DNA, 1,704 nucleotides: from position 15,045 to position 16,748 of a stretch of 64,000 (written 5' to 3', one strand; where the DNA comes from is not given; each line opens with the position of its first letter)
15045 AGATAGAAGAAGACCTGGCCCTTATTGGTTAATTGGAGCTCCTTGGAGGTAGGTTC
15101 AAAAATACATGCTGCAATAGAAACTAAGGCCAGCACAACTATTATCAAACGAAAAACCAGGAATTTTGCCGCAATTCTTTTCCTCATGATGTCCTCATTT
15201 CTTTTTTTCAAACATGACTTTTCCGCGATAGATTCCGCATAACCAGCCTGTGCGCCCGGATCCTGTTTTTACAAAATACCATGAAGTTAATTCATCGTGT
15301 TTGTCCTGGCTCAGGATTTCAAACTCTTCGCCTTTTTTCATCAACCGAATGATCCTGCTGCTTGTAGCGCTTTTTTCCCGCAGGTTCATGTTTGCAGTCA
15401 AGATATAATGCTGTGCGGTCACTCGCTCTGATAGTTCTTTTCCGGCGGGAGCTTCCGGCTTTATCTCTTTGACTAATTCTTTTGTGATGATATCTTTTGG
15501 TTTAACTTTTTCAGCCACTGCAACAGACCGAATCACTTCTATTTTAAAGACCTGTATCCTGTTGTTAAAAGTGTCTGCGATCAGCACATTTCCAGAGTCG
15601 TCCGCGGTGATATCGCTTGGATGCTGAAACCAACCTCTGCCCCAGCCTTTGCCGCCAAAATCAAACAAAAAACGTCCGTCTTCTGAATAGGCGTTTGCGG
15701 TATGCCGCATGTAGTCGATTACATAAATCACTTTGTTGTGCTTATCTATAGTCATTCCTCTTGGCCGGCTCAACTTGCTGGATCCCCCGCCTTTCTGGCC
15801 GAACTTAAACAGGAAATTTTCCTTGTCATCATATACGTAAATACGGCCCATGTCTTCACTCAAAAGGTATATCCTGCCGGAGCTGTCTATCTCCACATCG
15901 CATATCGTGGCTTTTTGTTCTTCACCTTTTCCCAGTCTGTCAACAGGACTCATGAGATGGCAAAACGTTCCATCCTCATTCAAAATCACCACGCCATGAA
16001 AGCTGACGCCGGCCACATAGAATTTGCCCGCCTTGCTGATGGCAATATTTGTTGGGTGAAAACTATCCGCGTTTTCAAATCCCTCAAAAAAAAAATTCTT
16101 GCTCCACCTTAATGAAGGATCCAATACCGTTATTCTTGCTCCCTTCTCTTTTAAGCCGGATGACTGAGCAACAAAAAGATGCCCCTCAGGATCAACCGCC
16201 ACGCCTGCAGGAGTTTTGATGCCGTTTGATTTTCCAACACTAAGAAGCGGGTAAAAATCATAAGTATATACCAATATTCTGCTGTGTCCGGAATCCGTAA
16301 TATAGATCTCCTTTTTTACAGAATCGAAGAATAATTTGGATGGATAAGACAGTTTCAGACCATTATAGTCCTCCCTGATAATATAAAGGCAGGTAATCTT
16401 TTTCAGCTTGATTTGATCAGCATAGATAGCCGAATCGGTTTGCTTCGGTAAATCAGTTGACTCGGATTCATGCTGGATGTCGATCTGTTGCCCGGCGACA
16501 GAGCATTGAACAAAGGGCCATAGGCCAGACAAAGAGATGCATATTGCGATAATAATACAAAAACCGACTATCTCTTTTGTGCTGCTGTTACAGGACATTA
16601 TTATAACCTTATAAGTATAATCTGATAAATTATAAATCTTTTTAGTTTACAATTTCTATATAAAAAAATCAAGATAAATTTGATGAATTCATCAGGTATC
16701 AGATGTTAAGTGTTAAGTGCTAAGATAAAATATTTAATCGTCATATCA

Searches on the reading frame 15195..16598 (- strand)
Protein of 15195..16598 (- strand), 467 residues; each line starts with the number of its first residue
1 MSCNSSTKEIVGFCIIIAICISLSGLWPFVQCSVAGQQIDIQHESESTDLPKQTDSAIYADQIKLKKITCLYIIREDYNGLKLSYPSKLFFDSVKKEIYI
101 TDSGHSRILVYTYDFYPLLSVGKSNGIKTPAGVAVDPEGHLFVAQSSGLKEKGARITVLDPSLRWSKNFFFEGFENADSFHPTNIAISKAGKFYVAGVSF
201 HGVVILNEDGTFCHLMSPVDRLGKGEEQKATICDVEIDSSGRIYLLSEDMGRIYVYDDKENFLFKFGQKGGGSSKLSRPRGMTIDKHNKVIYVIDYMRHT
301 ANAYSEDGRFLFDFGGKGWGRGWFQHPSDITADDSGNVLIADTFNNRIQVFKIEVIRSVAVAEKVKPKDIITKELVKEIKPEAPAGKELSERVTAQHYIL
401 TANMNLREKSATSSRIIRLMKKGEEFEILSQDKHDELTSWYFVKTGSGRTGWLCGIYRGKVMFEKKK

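Call 3: search_protein_families(library=pfam, proteins=[window:15195-16598:-], max_evalue=1)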
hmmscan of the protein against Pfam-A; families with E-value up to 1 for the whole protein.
window:15195-16598:- (467 aa): 12 families
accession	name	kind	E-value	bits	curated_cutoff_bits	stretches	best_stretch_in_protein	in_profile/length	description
PF01436.27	NHL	-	1.6e-20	72.5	20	3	324-351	1-28/28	NHL repeat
PF08239.17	SH3_3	-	5.2e-09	36.6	27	1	403-453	2-48/54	Bacterial SH3 domain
PF17170.10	DUF5128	-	1.7e-07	31.2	22.9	3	240-299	53-112/321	6-bladed beta-propeller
PF08450.18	SGL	-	2.1e-06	28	26.3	2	185-307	46-164/246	SMP-30/Gluconolactonase/LRE-like region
PF06739.17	SBBP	-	3e-05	24.3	20.5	0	327-341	15-29/38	Beta-propeller repeat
PF01731.26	Arylesterase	-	5.9e-05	23.6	21.3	1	274-303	51-80/86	Arylesterase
PF06977.17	SdiA-regulated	-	0.011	15.3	21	0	230-294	172-239/249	SdiA-regulated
PF25021.1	TEN_NHL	-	0.013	15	27.1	0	273-295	138-159/357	Teneurin NHL domain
PF03022.22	MRJP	-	0.088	12.6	19.8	0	180-256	186-263/288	Major royal jelly protein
PF00018.34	SH3_1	-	0.15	12.1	22.9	1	420-452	16-45/48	SH3 domain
PF13457.12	GW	-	0.21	12.7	21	1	421-453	39-70/76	GW (Gly-Tryp) dipeptide domain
PF20067.5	SSL_N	-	0.22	11.8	18.9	0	128-148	21-41/46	Strictosidine synthase-like, N-terminal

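Call 4: search_protein_families(library=ncbifam, proteins=[window:15195-16598:-], max_evalue=1)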
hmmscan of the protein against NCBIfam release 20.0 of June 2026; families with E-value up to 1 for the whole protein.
window:15195-16598:- (467 aa): 6 families
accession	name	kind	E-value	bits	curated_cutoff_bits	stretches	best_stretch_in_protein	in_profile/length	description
NF035926.1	scyF_NHL_VPEP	equivalog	7.8e-33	114.1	350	3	235-352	157-274/376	scytonemin biosynthesis PEP-CTERM protein ScyF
NF033206.1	ScyE_fam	subfamily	2.8e-06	27.1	80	2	130-199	208-272/333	ScyD/ScyE family protein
TIGR04211.1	SH3_and_anchor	equivalog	5.2e-05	22.9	65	1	404-453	8-53/198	TIGR04211 family SH3 domain-containing protein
NF047521.1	LIC_11904_fam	equivalog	0.019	13.5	400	1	227-296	266-337/398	LIC_11904 family protein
NF053768.1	CIS12_fam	equivalog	0.045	12.4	860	1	229-306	43-115/715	CIS12 family contractile injection system protein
NF047780.1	LIC12708_fam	subfamily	0.14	11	150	0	252-312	157-218/391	LIC_12708 family protein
